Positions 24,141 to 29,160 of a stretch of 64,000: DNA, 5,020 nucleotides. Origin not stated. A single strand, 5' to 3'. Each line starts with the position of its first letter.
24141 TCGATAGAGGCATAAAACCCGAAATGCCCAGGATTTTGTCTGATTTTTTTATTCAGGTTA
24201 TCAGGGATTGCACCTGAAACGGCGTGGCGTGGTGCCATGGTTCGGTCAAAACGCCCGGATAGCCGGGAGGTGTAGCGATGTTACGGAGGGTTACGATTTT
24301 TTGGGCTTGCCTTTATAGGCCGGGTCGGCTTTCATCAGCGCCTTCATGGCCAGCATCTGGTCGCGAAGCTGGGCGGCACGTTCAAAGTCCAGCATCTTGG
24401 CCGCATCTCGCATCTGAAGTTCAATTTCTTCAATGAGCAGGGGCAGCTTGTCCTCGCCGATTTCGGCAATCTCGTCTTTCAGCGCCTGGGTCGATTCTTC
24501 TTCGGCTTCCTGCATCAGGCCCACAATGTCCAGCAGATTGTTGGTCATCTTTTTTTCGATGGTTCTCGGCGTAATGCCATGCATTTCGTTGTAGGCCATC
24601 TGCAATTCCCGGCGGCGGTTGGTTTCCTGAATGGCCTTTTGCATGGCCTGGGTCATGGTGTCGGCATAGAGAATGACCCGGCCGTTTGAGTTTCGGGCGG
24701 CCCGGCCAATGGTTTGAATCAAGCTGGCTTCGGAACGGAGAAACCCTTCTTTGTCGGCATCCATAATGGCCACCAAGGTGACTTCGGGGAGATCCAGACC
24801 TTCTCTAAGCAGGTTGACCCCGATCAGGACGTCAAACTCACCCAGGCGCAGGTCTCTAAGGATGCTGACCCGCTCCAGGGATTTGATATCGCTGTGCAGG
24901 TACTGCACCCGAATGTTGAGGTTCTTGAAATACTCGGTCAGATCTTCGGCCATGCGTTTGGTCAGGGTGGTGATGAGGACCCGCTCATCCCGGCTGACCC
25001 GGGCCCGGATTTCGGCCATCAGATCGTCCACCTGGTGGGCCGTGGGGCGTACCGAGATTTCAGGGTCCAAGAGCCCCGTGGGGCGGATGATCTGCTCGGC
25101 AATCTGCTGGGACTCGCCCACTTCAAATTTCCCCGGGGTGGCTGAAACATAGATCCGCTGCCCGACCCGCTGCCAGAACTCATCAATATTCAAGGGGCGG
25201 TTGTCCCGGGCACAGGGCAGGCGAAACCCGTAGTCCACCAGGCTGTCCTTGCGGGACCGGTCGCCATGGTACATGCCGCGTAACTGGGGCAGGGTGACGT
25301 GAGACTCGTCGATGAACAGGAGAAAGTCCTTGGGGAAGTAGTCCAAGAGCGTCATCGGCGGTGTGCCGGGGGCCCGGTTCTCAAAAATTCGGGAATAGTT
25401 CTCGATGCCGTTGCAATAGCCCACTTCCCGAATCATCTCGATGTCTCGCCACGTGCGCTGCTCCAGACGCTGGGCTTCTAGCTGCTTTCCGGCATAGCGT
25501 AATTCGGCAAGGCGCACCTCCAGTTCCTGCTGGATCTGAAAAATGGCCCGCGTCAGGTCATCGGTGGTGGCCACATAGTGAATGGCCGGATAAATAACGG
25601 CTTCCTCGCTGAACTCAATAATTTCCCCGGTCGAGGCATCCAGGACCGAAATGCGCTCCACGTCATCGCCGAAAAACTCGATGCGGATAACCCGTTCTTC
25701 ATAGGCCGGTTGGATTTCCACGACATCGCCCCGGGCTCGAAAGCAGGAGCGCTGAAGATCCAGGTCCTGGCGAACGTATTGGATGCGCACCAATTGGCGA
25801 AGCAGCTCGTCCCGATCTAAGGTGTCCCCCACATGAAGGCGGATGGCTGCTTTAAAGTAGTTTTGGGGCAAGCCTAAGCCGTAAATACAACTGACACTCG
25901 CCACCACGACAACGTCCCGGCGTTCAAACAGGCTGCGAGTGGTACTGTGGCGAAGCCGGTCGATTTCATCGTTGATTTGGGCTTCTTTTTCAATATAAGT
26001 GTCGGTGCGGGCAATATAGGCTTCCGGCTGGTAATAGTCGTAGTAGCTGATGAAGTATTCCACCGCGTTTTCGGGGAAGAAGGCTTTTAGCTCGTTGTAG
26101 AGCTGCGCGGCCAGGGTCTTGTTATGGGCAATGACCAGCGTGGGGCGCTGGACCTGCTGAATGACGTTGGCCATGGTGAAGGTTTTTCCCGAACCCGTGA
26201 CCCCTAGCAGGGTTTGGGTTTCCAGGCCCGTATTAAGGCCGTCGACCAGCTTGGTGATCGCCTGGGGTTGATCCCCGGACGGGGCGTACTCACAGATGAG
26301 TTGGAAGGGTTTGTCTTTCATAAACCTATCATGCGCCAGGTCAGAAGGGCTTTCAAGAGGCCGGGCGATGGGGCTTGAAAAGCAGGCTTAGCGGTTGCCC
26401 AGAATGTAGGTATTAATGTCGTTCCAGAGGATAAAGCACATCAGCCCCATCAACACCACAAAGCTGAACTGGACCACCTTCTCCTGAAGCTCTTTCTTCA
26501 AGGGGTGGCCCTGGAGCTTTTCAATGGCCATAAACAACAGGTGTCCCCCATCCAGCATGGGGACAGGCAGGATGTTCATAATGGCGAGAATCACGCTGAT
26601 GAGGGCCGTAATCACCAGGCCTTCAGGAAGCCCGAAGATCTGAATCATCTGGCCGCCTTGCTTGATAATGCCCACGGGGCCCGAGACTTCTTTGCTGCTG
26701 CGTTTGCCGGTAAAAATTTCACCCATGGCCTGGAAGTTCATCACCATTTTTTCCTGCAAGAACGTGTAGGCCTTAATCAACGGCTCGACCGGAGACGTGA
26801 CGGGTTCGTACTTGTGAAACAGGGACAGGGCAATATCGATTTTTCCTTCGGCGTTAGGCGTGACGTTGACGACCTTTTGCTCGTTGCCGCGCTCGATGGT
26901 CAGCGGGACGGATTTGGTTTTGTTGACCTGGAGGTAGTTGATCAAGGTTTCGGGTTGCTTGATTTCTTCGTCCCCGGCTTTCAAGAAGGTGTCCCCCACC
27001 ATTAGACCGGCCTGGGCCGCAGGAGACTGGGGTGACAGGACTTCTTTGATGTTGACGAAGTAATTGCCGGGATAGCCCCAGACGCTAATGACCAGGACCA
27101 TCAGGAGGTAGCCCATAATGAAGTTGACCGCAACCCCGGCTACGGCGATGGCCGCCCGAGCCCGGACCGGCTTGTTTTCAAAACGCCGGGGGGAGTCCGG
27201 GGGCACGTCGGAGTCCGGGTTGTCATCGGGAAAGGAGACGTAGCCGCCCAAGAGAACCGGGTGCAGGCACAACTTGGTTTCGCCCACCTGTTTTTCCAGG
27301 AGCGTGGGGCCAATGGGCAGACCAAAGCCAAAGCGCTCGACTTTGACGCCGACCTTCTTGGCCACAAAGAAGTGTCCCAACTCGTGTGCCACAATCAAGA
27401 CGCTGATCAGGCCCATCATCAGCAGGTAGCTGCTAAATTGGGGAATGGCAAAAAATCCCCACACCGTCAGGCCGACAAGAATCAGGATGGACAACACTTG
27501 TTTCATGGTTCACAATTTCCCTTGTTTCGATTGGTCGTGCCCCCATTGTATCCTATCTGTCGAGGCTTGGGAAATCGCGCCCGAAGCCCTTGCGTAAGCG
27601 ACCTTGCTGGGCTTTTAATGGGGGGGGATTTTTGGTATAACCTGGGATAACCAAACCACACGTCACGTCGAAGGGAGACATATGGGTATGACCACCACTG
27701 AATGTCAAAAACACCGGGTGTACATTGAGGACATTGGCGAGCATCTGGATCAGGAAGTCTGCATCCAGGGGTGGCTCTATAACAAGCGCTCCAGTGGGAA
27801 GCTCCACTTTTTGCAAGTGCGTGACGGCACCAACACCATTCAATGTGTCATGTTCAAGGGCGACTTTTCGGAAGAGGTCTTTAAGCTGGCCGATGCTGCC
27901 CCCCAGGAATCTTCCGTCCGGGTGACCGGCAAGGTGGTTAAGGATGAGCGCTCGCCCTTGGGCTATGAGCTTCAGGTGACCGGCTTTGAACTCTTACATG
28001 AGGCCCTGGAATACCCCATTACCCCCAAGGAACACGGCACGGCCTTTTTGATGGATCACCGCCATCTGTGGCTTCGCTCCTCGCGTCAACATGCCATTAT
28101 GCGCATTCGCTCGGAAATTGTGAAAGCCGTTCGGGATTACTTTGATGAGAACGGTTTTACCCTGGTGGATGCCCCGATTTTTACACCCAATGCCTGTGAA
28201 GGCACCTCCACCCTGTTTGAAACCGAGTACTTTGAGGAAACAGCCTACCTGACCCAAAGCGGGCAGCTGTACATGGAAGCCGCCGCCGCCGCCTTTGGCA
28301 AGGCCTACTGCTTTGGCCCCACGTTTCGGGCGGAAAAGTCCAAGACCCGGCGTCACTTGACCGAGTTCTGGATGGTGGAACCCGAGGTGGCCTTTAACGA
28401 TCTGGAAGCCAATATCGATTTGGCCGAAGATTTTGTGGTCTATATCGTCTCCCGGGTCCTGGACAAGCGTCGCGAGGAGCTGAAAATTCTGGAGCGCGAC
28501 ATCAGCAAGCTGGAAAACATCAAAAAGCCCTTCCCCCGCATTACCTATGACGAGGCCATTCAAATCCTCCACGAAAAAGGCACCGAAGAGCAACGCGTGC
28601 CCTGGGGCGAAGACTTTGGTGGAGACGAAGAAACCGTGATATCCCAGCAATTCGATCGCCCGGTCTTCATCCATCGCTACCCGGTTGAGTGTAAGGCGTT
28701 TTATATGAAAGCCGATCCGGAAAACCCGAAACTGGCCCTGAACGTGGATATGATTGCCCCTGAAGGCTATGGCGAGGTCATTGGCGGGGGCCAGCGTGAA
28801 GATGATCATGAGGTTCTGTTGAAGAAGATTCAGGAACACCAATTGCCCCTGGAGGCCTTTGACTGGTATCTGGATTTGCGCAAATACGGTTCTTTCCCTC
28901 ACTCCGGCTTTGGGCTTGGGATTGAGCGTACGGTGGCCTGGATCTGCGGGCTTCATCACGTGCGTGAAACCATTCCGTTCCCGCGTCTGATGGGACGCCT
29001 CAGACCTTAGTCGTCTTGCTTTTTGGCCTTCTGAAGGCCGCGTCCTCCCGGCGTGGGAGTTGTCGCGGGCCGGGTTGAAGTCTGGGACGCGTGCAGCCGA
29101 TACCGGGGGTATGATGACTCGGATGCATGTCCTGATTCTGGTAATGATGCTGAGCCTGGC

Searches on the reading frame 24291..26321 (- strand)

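Call 50: search_protein_families(library=pfam, proteins=[window:24291-26321:-])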
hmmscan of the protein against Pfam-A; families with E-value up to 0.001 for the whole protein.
window:24291-26321:- (676 aa): 7 families
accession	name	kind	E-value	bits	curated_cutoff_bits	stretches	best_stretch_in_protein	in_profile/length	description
PF17757.6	UvrB_inter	-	9e-30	103.1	22.9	1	160-249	1-91/91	UvrB interaction domain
PF12344.14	UvrB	-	6.1e-22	77.6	27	1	551-592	1-42/43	Ultra-violet resistance protein B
PF00271.37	Helicase_C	-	9.4e-22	77.8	23.5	1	433-544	5-109/110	Helicase conserved C-terminal domain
PF04851.21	ResIII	-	8.6e-12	45.7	22.5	1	16-88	6-83/164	Type III restriction enzyme, res subunit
PF02151.25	UVR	-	2.4e-06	27.6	21.5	1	629-661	3-35/36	UvrB/uvrC motif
PF00270.35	DEAD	-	2.7e-06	27.7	26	1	18-120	4-109/167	DEAD/DEAH box helicase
PF13604.12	AAA_30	-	0.00048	20.3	27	0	29-79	14-67/191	AAA domain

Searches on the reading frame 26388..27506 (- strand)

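Call 51: search_protein_families(library=pfam, proteins=[window:26388-27506:-])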
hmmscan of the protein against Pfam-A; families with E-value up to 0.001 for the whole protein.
window:26388-27506:- (372 aa): 3 families
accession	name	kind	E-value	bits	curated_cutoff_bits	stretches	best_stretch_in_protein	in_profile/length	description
PF02163.28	Peptidase_M50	-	3.6e-53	180.6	27.2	1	33-354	5-220/221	Peptidase family M50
PF17820.7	PDZ_6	-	1.7e-08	34.5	27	1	158-206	6-54/54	PDZ domain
PF13180.12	PDZ_2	-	1e-05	26.2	27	1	159-215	21-78/80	PDZ domain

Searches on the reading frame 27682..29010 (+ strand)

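Call 51: search_protein_families(library=pfam, proteins=[window:27682-29010:+])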
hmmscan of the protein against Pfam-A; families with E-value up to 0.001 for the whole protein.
window:27682-29010:+ (442 aa): 3 families
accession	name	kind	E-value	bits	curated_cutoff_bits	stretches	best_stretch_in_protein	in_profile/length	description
PF00152.25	tRNA-synt_2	-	5.8e-74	249.4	25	1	123-435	5-306/308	tRNA synthetases class II (D, K and N)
PF01336.31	tRNA_anti-codon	-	3.4e-18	65.8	27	1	26-105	1-75/75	OB-fold nucleic acid binding domain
PF13742.12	tRNA_anti_2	-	0.00038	21.1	27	1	18-86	14-79/95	OB-fold nucleic acid binding domain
